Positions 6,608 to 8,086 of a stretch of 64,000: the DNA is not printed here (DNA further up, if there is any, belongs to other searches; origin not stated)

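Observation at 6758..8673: Minimal Phe-tRNA synthetase: 392-aa PheT without OB-fold, B3/B4 editing or anticodon-binding domains, plus a 246-aa PheS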

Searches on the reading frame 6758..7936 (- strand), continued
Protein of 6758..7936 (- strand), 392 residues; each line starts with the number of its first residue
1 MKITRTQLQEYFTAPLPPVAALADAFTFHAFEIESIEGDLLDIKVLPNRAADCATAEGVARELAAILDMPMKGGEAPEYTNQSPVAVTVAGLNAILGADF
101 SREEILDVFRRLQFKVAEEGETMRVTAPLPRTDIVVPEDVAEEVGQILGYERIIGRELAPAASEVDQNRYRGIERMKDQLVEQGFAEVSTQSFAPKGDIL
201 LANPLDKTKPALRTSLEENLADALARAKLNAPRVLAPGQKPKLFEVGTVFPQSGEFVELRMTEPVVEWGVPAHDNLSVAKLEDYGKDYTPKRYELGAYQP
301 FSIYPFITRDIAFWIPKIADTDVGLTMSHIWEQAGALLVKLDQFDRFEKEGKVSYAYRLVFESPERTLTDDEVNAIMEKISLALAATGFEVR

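Call 29: search_solved_structures(query=P0017, max_evalue=1e-10, show_alignments=1)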
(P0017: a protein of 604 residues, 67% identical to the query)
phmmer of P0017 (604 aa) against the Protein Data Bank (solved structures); distinct sequences matched with E-value up to 1e-10: 11.
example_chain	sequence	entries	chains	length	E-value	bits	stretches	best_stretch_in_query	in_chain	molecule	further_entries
2rhs_B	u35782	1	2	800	6.8e-68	232.8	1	40-467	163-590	Phenylalanyl-tRNA synthetase beta chain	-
2rhq_B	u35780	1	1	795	1.5e-67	231.6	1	40-467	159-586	Phenylalanyl-tRNA synthetase beta chain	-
1b70_B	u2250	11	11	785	2.6e-63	217.6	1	39-467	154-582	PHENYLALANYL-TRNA SYNTHETASE | PROTEIN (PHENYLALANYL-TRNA SYNTHETASE) | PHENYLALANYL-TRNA SYNTHETASE BETA CHAIN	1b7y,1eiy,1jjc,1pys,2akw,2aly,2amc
2iy5_B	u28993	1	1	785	2.8e-63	217.5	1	39-467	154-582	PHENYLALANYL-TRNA SYNTHETASE BETA CHAIN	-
6p8t_A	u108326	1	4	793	7.1e-58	199.7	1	36-409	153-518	Phenylalanine--tRNA ligase beta subunit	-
7n8y_B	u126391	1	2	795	7.4e-56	193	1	37-493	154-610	Phenylalanine--tRNA ligase beta subunit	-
3pco_B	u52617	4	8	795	5.3e-55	190.2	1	37-408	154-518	Phenylalanyl-tRNA synthetase, beta chain | Phenylalanine--tRNA ligase beta subunit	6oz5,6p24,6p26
4p71_A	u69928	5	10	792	7e-54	186.5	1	41-438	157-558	Phenylalanine--tRNA ligase beta subunit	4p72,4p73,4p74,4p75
7k9m_B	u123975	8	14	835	2e-39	138.8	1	43-408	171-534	Phenylalanine--tRNA ligase beta subunit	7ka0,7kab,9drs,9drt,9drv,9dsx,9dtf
7k98_B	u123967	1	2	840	2.1e-39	138.7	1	43-408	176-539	Phenylalanine--tRNA ligase beta subunit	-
7daw_B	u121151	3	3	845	2.2e-39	138.6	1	43-408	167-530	Phenylalanine--tRNA ligase beta subunit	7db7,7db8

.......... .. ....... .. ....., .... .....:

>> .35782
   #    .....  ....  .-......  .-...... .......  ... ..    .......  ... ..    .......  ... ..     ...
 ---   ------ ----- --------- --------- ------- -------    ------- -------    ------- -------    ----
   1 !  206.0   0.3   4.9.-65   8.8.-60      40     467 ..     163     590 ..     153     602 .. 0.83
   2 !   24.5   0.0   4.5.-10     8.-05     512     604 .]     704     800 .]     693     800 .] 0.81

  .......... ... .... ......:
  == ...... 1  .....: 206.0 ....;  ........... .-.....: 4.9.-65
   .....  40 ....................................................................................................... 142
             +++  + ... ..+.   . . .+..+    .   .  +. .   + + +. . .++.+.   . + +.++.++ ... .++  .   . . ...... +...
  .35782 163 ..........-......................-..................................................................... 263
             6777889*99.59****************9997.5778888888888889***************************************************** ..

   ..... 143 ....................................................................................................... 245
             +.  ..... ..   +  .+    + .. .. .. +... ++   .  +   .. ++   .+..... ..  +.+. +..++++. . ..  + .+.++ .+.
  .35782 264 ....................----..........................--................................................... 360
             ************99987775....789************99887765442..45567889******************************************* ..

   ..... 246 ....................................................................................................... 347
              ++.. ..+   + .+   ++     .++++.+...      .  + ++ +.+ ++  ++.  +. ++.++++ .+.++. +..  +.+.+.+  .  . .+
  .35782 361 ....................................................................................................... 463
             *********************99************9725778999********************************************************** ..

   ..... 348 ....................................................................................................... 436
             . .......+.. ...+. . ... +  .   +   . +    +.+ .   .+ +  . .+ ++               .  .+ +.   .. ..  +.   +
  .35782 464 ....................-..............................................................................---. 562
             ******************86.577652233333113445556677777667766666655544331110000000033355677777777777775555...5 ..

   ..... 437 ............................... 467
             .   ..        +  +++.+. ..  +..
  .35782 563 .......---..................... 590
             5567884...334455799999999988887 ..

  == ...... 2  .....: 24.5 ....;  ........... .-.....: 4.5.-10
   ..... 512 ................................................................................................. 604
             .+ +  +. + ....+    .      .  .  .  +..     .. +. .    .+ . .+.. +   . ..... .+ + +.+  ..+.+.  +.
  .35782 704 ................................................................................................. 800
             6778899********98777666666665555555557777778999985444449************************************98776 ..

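Call 33: search_protein_families(library=pfam, proteins=[L045:4001-5308:+, L047:4001-5317:+, L053:4001-5365:+, L057:4001-5200:+, L064:2954-4127:+, L058:3056-5071:+, L051:3191-5119:+, L023:3017-5065:+, L030:3116-4942:+, L008:3199-4581:+], max_evalue=0.01)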
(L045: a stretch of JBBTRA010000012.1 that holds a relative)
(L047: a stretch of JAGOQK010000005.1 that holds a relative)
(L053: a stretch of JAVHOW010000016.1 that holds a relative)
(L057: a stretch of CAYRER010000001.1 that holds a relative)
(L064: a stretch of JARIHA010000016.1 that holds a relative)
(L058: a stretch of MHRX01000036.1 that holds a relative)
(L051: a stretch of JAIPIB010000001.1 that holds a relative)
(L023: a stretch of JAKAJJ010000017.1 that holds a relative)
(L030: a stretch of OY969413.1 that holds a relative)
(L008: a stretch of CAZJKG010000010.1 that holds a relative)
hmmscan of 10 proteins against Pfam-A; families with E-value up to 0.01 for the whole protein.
L045:4001-5308:+ (435 aa): 3 families
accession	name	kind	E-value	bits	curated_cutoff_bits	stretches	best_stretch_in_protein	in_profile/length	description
PF03484.21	B5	-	9.5e-19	67.8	28.6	1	89-155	1-67/67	tRNA synthetase B5 domain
PF03147.19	FDX-ACB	-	3.8e-17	63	31.1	1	342-429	1-87/94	Ferredoxin-fold anticodon binding domain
PF17759.6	tRNA_synthFbeta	-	2.5e-11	43.9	22.4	1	162-272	5-129/214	Phenylalanyl tRNA synthetase beta chain CLM domain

L047:4001-5317:+ (438 aa): 3 families
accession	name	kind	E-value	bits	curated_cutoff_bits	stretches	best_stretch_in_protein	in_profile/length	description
PF03484.21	B5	-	2.3e-16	60.2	28.6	1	89-155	1-67/67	tRNA synthetase B5 domain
PF03147.19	FDX-ACB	-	9.9e-16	58.4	31.1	1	345-433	1-88/94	Ferredoxin-fold anticodon binding domain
PF17759.6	tRNA_synthFbeta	-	1.6e-12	47.8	22.4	1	160-269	3-127/214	Phenylalanyl tRNA synthetase beta chain CLM domain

L053:4001-5365:+ (454 aa): 3 families
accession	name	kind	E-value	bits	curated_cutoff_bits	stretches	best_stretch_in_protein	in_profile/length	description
PF03484.21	B5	-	1.1e-18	67.6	28.6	1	89-154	1-67/67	tRNA synthetase B5 domain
PF03147.19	FDX-ACB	-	1.8e-16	60.8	31.1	1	361-452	1-92/94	Ferredoxin-fold anticodon binding domain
PF17759.6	tRNA_synthFbeta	-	6.2e-15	55.7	22.4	1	157-295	1-159/214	Phenylalanyl tRNA synthetase beta chain CLM domain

L057:4001-5200:+ (399 aa): 1 family
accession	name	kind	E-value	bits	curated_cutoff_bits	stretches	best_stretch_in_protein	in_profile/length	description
PF03483.22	B3_4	-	8.6e-54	182.2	29.3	1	103-282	1-174/174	B3/4 domain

L064:2954-4127:+ (391 aa): 2 families
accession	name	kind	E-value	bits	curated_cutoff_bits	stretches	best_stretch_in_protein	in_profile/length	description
PF03483.22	B3_4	-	1.2e-60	204.5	29.3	1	108-278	1-172/174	B3/4 domain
PF03484.21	B5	-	1.1e-13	51.6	28.6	1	300-374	1-67/67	tRNA synthetase B5 domain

L058:3056-5071:+ (671 aa): 4 families
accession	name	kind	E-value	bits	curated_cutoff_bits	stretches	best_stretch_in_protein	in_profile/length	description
PF03483.22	B3_4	-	2e-51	174.5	29.3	1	119-286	3-171/174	B3/4 domain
PF03147.19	FDX-ACB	-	1.1e-19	71.1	31.1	1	579-671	1-94/94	Ferredoxin-fold anticodon binding domain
PF03484.21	B5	-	4e-17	62.6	28.6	1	309-374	1-67/67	tRNA synthetase B5 domain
PF17759.6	tRNA_synthFbeta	-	5.6e-06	26.4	22.4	1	378-487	2-126/214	Phenylalanyl tRNA synthetase beta chain CLM domain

L051:3191-5119:+ (642 aa): 4 families
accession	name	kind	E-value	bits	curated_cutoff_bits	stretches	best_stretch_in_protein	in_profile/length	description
PF03483.22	B3_4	-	2.9e-53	180.4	29.3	1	102-282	1-174/174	B3/4 domain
PF03147.19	FDX-ACB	-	1.9e-22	79.9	31.1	1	554-637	1-88/94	Ferredoxin-fold anticodon binding domain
PF03484.21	B5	-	3.2e-18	66.1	28.6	1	301-366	1-67/67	tRNA synthetase B5 domain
PF17759.6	tRNA_synthFbeta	-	1.7e-10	41.2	22.4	1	373-511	5-159/214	Phenylalanyl tRNA synthetase beta chain CLM domain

L023:3017-5065:+ (682 aa): 4 families
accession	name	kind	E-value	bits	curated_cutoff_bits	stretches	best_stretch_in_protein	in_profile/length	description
PF03483.22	B3_4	-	9.8e-52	175.5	29.3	1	173-352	1-174/174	B3/4 domain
PF03147.19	FDX-ACB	-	5e-18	65.8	31.1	1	594-677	1-88/94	Ferredoxin-fold anticodon binding domain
PF03484.21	B5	-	2.5e-12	47.2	28.6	1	372-439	1-67/67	tRNA synthetase B5 domain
PF17759.6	tRNA_synthFbeta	-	8.7e-05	22.5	22.4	1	451-541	12-109/214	Phenylalanyl tRNA synthetase beta chain CLM domain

L030:3116-4942:+ (608 aa): 4 families
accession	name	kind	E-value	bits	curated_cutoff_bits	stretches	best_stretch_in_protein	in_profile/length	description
PF03483.22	B3_4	-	4e-54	183.3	29.3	1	98-277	1-174/174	B3/4 domain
PF03484.21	B5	-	3.9e-16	59.4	28.6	1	297-361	2-67/67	tRNA synthetase B5 domain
PF03147.19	FDX-ACB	-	4.7e-16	59.4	31.1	1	515-608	1-94/94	Ferredoxin-fold anticodon binding domain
PF17759.6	tRNA_synthFbeta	-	2.4e-06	27.6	22.4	1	373-464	11-109/214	Phenylalanyl tRNA synthetase beta chain CLM domain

L008:3199-4581:+ (460 aa): 3 families
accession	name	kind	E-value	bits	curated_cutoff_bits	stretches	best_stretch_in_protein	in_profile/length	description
PF03484.21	B5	-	8e-22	77.7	28.6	1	153-218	1-67/67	tRNA synthetase B5 domain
PF03147.19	FDX-ACB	-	8.5e-20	71.4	31.1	1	374-459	3-93/94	Ferredoxin-fold anticodon binding domain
PF17759.6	tRNA_synthFbeta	-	3.1e-05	24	22.4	1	235-321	16-109/214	Phenylalanyl tRNA synthetase beta chain CLM domain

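Call 36: predict_structure(alignment_id=A2)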
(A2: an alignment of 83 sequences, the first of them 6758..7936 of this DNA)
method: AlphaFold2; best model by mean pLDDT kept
length: 392 residues; sequences in the alignment: 83
mean_pLDDT: 85.9   pTM: 0.56
mean pLDDT of the five models: 85.9, 84.7, 84.3, 84.2, 83.3
residues with pLDDT >= 90: 214; 70-90: 131; 50-70: 25; < 50: 22
segments of 3 or more residues with pLDDT < 50: 191-212
pLDDT, mean of each block of 10 residues (from residue 1): 96 94 82 93 90 92 93 90 97 92 97 96 96 94 88 66 76 88 83 40 46 70 89 90 86 81 84 78 84 70 90 86 83 96 94 95 95 98 94 92
secondary structure, 60 per line:
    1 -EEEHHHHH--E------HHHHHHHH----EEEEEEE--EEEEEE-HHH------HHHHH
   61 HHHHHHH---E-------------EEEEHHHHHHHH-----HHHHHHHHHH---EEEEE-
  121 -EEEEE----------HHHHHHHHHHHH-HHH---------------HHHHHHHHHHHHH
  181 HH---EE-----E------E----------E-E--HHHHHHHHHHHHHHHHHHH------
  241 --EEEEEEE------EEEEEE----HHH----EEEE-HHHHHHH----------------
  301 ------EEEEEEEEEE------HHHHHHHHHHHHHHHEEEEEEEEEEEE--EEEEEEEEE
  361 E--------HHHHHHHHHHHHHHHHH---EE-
elements in order: E2-4 H5-9 H19-26 E31-37 E40-45 H56-67 E85-88 H89-96 H102-111 E115-119 E122-126 H137-148 H168-182 H216-234 E243-249 E256-261 E273-276 H278-284 E307-316 H323-337 E338-349 E352-361 H370-386

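Call 39: fold_search(model_id=the predicted structure, library=pdb)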
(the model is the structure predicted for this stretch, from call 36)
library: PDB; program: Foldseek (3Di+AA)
matches with E <= 10: 1467; with E <= 0.001: 39
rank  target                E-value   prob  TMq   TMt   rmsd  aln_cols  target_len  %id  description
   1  6p8t_F                1.8e-21  1.00  0.42  0.36  22.8       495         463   22  Acinetobacter baumannii tRNA synthetase in complex with compound 1 (released 2020-11-18)
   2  1pys_B                8.4e-21  1.00  0.33  0.18  23.4       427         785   24  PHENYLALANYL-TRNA SYNTHETASE FROM THERMUS THERMOPHILUS (released 1997-11-19)
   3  2iy5_B                1.5e-20  1.00  0.33  0.19  23.4       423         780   25  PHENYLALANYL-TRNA SYNTHETASE FROM THERMUS THERMOPHILUS complexed with tRNA and a phenylalanyl-adenylate analog (released 2006-09-06)
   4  9a5b_B                1.4e-19  1.00  0.33  0.18  24.3       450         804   21  Integrative model of SYFA-SYFB by crosslinking MS and deep learning (released 2024-09-18)
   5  1b7y_B                1.9e-18  1.00  0.33  0.18  23.0       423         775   25  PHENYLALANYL TRNA SYNTHETASE COMPLEXED WITH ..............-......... (released 2000-01-26)
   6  2rhs_D                2.2e-18  1.00  0.33  0.18  25.3       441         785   23  PheRS from Staphylococcus haemolyticus- rational protein engineering and inhibitor studies (released 2007-11-06)
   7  4p71_A                6.4e-18  1.00  0.30  0.17  23.2       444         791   20  Apo PheRS from P. aeuriginosa (released 2014-06-25)
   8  2rhq_B                1.2e-17  1.00  0.31  0.17  24.6       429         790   23  PheRS from Staphylococcus haemolyticus- rational protein engineering and inhibitor studies (released 2007-11-06)
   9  2rhs_B                1.4e-17  1.00  0.31  0.18  23.6       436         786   22  PheRS from Staphylococcus haemolyticus- rational protein engineering and inhibitor studies (released 2007-11-06)
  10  9drs_E                1.6e-17  1.00  0.30  0.16  24.2       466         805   19  Crystal structure of M. tuberculosis PheRS-tRNA complex bound to inhibitor D-116 (released 2025-02-12)
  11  9dtf_E                2.4e-17  1.00  0.30  0.16  24.2       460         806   21  Crystal structure of the complex of M. tuberculosis PheRS with cognate precursor tRNA and fragment DDD01008876 (released 2025-06-04)
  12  7db7_B                2.4e-17  1.00  0.29  0.16  24.7       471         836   20  Crystal structure of Mycobacterium tuberculosis phenylalanyl-tRNA synthetase in complex with compound GDI05-001 (released 2021-01-13)
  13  9dsx_E                3.0e-17  1.00  0.30  0.16  24.4       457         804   19  Crystal structure of the complex of M. tuberculosis PheRS with cognate precursor tRNA and fragment DDD00107555 (released 2025-06-04)
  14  6oz5_B                3.8e-17  1.00  0.31  0.17  23.1       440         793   19  Escherichia coli tRNA synthetase in complex with compound 3 (released 2020-11-18)
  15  9drt_E                3.8e-17  1.00  0.30  0.16  24.4       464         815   20  Crystal structure of the complex of M. tuberculosis PheRS with cognate precursor tRNA and fragment DDD00805735 (released 2025-06-04)
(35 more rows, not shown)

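Call 60: search_protein_representatives(protein=window:6758-7936:-)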
Query: 392 residues. Proteins with E-value up to 0.001 (for the whole library): 7901; up to 1e-10: 2600; up to 1e-30: 483. The best 150 are listed.
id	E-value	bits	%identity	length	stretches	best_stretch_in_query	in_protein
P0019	4.6e-158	542.7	65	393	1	1-392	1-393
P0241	6.1e-86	305.4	54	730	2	123-392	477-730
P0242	1.0e-82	294.8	67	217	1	176-392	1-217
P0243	1.2e-81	291.3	59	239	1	1-240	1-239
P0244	5.7e-81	289.0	47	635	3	77-267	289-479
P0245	8.9e-78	278.5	46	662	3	84-259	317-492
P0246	7.8e-75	268.9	45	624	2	77-392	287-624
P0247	3.7e-73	263.3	73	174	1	148-316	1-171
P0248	4.0e-72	260.0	61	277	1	76-292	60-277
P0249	2.6e-70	254.0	45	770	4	289-392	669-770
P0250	2.7e-70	253.9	47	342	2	80-267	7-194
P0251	1.7e-69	251.3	46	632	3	297-392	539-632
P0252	4.5e-69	249.9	44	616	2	81-392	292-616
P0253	2.2e-67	244.4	40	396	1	1-392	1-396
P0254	7.4e-67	242.6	46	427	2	86-261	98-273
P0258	2.6e-63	230.9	42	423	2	2-259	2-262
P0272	7.7e-60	219.5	41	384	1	1-392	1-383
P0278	2.2e-58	214.7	39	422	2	1-253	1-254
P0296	7.1e-56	206.5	39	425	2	3-261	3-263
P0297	7.2e-56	206.4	40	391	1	1-392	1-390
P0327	2.2e-52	195.0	39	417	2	2-256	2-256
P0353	1.1e-50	189.4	35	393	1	1-392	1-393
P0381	5.1e-49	183.9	41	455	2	1-259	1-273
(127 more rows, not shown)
